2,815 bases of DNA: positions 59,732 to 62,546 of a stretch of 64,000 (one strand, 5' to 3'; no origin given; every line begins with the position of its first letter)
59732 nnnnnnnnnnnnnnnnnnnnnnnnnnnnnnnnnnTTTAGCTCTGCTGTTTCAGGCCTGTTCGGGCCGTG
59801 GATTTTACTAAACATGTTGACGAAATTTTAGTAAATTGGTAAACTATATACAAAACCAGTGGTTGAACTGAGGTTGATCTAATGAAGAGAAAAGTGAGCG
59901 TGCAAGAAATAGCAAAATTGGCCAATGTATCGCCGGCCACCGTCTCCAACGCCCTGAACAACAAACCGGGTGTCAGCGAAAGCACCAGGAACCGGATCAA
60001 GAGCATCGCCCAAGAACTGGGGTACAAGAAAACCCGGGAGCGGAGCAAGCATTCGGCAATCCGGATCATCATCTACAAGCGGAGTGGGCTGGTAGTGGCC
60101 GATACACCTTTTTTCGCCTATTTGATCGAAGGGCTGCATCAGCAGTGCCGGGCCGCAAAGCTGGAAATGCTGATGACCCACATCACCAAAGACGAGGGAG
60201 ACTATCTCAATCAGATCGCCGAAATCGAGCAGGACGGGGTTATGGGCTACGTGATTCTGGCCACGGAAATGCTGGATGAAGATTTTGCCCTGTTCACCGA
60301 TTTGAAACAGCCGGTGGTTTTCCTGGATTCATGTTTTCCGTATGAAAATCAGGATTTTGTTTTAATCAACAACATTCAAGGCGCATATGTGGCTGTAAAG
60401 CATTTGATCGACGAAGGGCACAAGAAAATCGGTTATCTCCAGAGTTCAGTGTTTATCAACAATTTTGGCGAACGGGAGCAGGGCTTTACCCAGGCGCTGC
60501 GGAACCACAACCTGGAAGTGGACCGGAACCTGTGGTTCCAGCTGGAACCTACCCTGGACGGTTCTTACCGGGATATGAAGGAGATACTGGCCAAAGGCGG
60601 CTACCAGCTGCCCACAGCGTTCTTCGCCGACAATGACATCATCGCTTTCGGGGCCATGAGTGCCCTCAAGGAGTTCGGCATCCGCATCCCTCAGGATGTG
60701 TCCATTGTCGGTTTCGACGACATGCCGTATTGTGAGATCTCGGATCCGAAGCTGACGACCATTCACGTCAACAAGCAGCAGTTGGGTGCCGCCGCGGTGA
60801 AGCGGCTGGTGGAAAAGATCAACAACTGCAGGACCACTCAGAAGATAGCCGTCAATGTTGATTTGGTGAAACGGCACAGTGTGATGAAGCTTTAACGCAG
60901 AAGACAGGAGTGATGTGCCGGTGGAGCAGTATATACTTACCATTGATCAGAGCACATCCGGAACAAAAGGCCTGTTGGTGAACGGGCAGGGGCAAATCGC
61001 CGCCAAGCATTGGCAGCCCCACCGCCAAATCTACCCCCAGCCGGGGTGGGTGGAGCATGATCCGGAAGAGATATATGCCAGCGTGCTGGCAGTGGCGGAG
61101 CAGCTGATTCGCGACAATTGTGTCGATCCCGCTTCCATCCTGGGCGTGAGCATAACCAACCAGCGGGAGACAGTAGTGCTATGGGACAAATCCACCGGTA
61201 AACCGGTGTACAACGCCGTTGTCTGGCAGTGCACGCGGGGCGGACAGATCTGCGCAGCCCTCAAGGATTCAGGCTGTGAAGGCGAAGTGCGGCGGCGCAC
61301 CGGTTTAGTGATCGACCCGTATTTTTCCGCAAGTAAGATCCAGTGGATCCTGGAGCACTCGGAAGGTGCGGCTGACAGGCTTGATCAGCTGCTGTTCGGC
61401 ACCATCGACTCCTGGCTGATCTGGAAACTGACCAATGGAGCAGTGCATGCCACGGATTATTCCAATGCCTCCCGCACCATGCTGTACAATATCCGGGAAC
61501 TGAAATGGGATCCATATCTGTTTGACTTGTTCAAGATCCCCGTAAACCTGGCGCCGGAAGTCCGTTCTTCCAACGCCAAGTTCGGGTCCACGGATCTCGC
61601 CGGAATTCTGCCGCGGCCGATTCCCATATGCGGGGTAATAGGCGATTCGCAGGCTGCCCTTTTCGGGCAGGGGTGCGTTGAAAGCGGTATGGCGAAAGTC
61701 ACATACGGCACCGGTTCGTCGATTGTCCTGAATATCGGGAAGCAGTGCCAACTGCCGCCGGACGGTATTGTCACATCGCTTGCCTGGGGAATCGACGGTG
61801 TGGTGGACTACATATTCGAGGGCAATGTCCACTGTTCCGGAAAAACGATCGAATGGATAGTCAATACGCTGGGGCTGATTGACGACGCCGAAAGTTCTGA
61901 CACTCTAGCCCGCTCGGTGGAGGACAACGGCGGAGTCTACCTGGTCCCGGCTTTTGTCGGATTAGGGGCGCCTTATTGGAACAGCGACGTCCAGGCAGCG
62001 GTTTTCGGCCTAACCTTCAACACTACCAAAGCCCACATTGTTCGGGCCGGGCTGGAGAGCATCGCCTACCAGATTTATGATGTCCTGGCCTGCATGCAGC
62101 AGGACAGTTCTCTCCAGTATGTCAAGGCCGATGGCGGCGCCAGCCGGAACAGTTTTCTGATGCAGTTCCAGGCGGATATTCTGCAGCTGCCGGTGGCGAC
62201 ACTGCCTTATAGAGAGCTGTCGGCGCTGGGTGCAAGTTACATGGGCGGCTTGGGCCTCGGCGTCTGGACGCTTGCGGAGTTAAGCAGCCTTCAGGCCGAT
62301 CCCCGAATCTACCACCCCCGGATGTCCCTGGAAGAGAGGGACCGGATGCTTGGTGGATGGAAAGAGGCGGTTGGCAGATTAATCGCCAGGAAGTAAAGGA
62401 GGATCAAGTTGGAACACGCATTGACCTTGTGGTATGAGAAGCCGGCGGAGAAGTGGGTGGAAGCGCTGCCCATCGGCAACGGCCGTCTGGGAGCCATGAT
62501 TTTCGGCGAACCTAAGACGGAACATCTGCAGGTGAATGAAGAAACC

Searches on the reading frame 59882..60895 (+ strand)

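Call 81: search_protein_families(library=pfam, proteins=[window:59882-60895:+], max_evalue=0.0001)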
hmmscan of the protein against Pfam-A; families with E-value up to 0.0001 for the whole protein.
window:59882-60895:+ (337 aa): 4 families
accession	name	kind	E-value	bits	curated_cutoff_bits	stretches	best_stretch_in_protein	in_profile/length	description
PF13377.12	Peripla_BP_3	-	7.4e-36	124.2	26.5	1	172-334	1-167/167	Periplasmic binding protein-like domain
PF00532.27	Peripla_BP_1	-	3.3e-25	89.6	22.2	1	74-328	12-277/281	Periplasmic binding proteins and sugar binding domain of LacI family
PF00356.27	LacI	-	1.8e-15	56.9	27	1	7-49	2-44/46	Bacterial regulatory proteins, lacI family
PF13407.12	Peripla_BP_4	-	9.8e-12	45.4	35.1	1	73-306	8-247/258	Periplasmic binding protein domain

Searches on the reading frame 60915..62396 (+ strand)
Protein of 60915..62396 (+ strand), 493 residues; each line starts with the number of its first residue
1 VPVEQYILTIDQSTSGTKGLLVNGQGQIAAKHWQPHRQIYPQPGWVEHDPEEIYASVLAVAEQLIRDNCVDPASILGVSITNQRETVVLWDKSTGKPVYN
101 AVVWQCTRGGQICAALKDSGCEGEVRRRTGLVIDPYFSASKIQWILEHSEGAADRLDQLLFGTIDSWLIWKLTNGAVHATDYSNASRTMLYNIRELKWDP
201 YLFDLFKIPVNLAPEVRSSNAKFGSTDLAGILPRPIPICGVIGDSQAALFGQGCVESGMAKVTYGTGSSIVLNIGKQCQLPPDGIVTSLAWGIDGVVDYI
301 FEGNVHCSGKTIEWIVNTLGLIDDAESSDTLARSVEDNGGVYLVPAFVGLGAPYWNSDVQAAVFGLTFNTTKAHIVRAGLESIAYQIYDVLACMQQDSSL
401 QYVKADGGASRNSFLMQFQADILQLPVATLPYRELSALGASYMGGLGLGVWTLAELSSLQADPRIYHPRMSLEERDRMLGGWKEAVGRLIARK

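Call 81: search_protein_families(library=pfam, proteins=[window:60915-62396:+], max_evalue=0.0001)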
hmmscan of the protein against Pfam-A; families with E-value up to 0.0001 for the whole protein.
window:60915-62396:+ (493 aa): 2 families
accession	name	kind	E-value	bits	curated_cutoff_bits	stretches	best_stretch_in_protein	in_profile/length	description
PF00370.27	FGGY_N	-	4.2e-71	239.9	28.8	1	6-251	1-245/245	FGGY family of carbohydrate kinases, N-terminal domain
PF02782.22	FGGY_C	-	1.4e-35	123.3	27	1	261-445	2-195/198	FGGY family of carbohydrate kinases, C-terminal domain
